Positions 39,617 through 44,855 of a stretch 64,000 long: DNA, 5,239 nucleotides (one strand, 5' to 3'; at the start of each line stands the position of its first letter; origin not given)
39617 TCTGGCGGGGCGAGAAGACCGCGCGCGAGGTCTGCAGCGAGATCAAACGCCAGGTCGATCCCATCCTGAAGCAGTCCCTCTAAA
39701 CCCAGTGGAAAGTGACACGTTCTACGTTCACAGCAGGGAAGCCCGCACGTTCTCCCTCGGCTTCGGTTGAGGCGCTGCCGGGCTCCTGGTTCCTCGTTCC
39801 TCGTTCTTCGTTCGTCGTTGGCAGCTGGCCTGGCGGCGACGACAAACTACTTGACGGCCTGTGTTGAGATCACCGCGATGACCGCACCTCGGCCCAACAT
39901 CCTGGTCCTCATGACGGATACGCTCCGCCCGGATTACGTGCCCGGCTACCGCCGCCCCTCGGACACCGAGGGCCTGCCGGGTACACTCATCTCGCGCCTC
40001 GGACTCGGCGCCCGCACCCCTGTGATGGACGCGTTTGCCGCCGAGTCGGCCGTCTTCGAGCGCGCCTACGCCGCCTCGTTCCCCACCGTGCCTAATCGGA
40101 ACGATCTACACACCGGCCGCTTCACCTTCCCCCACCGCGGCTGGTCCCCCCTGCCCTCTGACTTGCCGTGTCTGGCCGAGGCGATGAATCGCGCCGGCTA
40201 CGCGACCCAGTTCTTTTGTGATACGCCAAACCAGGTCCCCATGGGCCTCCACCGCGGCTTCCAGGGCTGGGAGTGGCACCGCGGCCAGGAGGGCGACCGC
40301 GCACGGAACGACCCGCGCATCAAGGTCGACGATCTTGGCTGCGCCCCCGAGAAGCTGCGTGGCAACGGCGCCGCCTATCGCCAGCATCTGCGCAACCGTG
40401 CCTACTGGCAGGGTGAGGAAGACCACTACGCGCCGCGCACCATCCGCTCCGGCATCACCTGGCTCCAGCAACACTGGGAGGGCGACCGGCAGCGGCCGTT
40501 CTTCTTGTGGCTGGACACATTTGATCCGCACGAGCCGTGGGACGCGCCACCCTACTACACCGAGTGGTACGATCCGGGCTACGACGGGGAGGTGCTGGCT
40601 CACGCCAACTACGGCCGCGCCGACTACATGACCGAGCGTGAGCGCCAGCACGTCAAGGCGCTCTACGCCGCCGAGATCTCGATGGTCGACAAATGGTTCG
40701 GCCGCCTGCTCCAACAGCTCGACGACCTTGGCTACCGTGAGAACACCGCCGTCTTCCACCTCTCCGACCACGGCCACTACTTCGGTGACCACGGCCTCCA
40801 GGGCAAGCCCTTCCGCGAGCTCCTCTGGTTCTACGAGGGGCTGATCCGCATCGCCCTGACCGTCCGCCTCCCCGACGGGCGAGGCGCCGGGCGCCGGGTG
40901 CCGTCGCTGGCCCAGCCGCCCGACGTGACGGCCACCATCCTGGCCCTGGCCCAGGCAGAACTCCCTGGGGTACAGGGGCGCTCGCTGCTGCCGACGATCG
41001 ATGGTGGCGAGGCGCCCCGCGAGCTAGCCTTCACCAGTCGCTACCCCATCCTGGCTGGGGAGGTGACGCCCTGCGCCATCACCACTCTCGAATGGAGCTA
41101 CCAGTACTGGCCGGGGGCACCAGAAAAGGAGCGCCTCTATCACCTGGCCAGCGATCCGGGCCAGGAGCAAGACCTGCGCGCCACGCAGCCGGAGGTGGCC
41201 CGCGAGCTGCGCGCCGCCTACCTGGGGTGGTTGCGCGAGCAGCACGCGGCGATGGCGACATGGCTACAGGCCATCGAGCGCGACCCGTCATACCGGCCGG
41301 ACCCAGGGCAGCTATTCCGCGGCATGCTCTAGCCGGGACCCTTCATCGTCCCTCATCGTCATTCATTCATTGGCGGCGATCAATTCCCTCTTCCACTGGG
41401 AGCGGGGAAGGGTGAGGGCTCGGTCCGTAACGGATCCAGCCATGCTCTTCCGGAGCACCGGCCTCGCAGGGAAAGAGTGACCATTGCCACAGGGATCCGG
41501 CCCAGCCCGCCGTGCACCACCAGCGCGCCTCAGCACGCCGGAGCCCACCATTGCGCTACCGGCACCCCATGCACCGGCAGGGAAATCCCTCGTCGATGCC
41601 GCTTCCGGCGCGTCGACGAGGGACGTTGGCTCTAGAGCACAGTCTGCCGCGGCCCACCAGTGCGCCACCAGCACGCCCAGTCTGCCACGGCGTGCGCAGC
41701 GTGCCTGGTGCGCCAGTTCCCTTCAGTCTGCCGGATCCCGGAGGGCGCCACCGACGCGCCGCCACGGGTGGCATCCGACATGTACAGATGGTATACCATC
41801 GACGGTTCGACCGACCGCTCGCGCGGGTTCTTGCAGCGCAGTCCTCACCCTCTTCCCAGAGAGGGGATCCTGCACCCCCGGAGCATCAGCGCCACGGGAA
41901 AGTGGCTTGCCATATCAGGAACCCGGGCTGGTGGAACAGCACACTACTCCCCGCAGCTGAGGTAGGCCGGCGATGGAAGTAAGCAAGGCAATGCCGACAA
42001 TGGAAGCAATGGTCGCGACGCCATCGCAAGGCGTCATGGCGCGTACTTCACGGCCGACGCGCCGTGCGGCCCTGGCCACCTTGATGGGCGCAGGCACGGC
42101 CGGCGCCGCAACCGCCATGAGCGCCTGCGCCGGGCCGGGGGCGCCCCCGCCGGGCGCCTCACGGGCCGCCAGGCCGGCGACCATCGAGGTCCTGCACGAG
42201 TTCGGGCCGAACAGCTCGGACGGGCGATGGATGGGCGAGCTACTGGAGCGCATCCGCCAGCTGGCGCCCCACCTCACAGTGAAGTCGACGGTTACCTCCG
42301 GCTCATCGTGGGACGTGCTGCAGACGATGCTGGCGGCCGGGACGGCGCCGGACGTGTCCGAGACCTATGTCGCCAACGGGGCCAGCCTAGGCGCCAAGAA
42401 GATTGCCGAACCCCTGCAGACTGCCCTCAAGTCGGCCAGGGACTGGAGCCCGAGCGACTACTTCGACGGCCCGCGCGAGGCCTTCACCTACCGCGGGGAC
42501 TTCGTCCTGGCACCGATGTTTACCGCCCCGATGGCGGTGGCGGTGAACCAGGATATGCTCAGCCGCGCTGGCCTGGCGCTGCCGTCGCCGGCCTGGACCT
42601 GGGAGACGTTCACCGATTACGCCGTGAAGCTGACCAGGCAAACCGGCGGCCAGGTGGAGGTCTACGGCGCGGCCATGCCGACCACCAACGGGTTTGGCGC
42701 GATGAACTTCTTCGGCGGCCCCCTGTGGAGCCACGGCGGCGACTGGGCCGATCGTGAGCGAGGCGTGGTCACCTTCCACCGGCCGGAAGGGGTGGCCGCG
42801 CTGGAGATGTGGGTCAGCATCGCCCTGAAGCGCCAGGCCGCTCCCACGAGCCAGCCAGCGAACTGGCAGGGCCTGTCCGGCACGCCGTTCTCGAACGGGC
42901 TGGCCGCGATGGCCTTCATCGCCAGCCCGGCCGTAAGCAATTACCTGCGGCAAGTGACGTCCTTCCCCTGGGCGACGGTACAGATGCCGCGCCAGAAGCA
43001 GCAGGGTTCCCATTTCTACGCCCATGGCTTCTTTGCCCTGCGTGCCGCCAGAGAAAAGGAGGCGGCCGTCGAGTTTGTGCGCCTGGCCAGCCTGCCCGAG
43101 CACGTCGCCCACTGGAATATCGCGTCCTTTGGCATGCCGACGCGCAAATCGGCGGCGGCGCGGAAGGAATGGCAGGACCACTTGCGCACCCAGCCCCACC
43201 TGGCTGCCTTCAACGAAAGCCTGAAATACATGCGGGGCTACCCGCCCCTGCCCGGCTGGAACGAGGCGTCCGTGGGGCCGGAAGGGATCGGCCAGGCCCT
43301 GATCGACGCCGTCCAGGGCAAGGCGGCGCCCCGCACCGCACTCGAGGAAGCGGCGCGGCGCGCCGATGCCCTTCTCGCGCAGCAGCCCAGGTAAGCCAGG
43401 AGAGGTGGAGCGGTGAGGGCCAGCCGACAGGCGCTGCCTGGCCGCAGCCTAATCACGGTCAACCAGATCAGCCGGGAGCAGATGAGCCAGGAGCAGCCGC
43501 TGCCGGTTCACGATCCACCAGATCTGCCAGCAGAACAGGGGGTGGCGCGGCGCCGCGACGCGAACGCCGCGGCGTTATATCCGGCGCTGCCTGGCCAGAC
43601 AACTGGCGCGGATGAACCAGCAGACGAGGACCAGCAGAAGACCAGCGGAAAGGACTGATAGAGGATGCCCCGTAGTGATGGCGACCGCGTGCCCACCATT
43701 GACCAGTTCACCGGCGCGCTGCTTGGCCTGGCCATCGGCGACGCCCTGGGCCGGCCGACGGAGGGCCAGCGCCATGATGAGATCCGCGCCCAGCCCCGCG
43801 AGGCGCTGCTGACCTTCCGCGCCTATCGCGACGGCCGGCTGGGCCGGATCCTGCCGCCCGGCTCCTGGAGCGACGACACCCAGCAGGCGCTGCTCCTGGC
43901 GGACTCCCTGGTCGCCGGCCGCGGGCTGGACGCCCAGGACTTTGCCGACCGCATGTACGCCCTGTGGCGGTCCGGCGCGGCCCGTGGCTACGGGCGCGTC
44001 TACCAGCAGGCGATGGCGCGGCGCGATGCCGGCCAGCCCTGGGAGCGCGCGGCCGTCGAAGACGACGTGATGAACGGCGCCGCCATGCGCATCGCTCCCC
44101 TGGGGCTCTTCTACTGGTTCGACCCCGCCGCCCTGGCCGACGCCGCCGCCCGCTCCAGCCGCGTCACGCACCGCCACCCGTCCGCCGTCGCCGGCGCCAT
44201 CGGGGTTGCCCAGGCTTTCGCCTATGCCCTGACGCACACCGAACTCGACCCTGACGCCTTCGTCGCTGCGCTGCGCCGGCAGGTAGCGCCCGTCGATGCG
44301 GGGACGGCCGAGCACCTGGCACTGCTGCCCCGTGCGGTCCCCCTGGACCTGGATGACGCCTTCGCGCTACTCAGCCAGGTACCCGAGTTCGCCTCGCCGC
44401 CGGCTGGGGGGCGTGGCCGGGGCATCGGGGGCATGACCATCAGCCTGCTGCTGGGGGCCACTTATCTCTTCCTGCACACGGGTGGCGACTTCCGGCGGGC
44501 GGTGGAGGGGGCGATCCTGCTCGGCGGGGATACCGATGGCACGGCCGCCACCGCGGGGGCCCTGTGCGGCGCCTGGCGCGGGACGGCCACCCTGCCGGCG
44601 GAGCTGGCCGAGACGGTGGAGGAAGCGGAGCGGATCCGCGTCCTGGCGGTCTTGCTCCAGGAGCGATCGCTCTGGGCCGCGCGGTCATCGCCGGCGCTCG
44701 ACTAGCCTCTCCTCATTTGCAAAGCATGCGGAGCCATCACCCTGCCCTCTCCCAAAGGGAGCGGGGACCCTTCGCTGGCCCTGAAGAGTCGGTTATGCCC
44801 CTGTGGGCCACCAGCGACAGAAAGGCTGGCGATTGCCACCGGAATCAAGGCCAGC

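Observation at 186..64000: Seven family-1 ABC substrate-binding protein genes and not a single ABC permease or ATPase gene in 64 kb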

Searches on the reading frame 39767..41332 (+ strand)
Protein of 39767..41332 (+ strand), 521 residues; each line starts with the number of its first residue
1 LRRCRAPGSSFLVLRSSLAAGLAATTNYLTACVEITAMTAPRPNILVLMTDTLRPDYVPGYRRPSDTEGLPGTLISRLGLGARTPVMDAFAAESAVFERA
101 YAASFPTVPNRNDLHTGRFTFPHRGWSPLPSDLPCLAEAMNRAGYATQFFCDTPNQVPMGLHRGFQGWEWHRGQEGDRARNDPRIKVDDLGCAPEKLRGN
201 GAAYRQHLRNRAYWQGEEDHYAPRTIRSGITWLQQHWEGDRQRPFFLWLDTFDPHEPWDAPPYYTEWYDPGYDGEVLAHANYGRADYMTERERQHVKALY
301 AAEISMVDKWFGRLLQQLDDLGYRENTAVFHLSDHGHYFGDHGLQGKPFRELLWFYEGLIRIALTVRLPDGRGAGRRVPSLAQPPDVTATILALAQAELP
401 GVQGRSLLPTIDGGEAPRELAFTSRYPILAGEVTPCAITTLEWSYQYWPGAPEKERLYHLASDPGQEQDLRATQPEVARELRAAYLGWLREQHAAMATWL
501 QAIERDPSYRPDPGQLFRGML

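Call 13: search_protein_families(library=pfam, proteins=[window:39767-41332:+], max_evalue=0.01)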
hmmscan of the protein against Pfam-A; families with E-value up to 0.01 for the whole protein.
window:39767-41332:+ (521 aa): 3 families
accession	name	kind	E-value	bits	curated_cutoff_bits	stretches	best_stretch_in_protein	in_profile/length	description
PF00884.28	Sulfatase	-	4.1e-26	92.4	25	1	43-396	1-300/301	Sulfatase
PF01663.27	Phosphodiest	-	9.9e-07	29.1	23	1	292-337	183-221/342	Type I phosphodiesterase / nucleotide pyrophosphatase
PF16347.10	SGSH_C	-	4.1e-05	24.2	29.3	1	354-470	10-131/154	N-sulphoglucosamine sulphohydrolase, C-terminal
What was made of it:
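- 39767..41332 (+): Sulfatase-family hydrolase downstream of SBP3, with Thr (T-V-P-N-R) at the formylglycine position. Cytoplasmic. Pfam Sulfatase 4.1e-26 (call 13).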

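Call 53: search_protein_families(library=ncbifam, proteins=[window:39767-41332:+], max_evalue=0.001)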
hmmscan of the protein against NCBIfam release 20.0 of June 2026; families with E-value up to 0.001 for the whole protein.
window:39767-41332:+ (521 aa): 5 families
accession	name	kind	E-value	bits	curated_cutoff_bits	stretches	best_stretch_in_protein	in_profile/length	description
NF010322.0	PRK13759.1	equivalog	2.4e-30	105.5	481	1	42-474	6-440/486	arylsulfatase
TIGR03417.1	chol_sulfatase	equivalog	4.6e-27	95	433.45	2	279-483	235-431/500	choline-sulfatase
NF045661.1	HdlasePehA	equivalog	5.4e-23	81.4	900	1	280-416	264-397/506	phosphoric/sulfuric ester hydrolase PehA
NF052527.1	Mn_arylsulf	exception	3.5e-16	59.2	850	1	211-490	169-453/479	manganese-dependent arylsulfatase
NF038075.1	fam_STM4013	hypoth_equivalog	0.00015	21.3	250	0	287-348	188-245/261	STM4013/SEN3800 family hydrolase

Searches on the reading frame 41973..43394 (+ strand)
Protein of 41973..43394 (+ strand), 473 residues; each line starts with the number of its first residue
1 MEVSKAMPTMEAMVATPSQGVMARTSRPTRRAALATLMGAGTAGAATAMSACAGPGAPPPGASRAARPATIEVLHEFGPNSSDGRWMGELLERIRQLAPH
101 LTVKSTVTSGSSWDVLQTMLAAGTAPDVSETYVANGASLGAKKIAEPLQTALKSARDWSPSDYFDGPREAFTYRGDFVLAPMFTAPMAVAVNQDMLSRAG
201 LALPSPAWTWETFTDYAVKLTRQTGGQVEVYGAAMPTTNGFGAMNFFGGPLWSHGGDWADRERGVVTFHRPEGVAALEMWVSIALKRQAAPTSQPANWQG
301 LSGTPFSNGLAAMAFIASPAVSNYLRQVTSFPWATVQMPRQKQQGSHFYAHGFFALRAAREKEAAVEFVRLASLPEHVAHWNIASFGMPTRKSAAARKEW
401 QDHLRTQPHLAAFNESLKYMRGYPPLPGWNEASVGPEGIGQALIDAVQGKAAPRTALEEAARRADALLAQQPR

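Call 13: search_protein_families(library=pfam, proteins=[window:41973-43394:+], max_evalue=0.01)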
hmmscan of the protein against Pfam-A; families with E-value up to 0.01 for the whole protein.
window:41973-43394:+ (473 aa): 2 families
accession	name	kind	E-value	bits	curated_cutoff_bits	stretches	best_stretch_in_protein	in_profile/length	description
PF01547.30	SBP_bac_1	-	9.4e-26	91.9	26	1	79-376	2-304/307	Bacterial extracellular solute-binding protein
PF13416.11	SBP_bac_8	-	2.9e-21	76.9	27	1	107-403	19-274/279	Bacterial extracellular solute-binding protein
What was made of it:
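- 42036..43394 (+): SBP4, a Tat-lipoprotein family-1 solute-binding protein. Pfam 9.4e-26 (call 13).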

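Call 53: search_protein_families(library=ncbifam, proteins=[window:42036-43394:+], max_evalue=0.001)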
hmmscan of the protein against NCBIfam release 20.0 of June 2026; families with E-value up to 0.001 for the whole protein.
window:42036-43394:+ (452 aa): 1 family
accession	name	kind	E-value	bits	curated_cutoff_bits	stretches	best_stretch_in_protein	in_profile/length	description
NF008211.0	PRK10974.1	equivalog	1.8e-06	26.8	411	1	100-448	79-432/439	sn-glycerol-3-phosphate ABC transporter substrate-binding protein UgpB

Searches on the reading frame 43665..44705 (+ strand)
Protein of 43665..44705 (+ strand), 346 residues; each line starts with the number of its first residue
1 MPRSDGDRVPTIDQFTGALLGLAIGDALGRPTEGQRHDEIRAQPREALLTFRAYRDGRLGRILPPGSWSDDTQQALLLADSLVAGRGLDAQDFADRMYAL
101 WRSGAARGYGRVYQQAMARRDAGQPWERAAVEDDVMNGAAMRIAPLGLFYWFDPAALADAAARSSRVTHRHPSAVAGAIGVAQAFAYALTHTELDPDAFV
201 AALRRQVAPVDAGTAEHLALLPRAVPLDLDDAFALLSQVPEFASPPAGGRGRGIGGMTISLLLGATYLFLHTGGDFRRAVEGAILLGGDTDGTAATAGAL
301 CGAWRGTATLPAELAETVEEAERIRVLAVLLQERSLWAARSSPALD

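Call 13: search_protein_families(library=pfam, proteins=[window:43665-44705:+], max_evalue=0.01)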
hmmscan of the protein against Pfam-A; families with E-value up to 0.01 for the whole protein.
window:43665-44705:+ (346 aa): 1 family
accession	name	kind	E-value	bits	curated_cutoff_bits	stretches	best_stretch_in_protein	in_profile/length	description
PF03747.19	ADP_ribosyl_GH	-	1.4e-65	222.3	26.2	1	17-313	1-287/287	ADP-ribosylglycohydrolase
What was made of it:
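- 43665..44705 (+): ADP-ribosylglycohydrolase-family protein downstream of SBP4. Cytoplasmic. Pfam 1.4e-65 (call 13).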

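Call 20: find_encoding_contigs(protein=window:43665-44705:+, flank=10000, max_places=4)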
Protein window:43665-44705:+ (346 aa): no gene with exactly this product is on record in the collection.
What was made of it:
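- Tried and rejected: An exact look-up of the ADPRGH protein found nothing on record (call 20).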
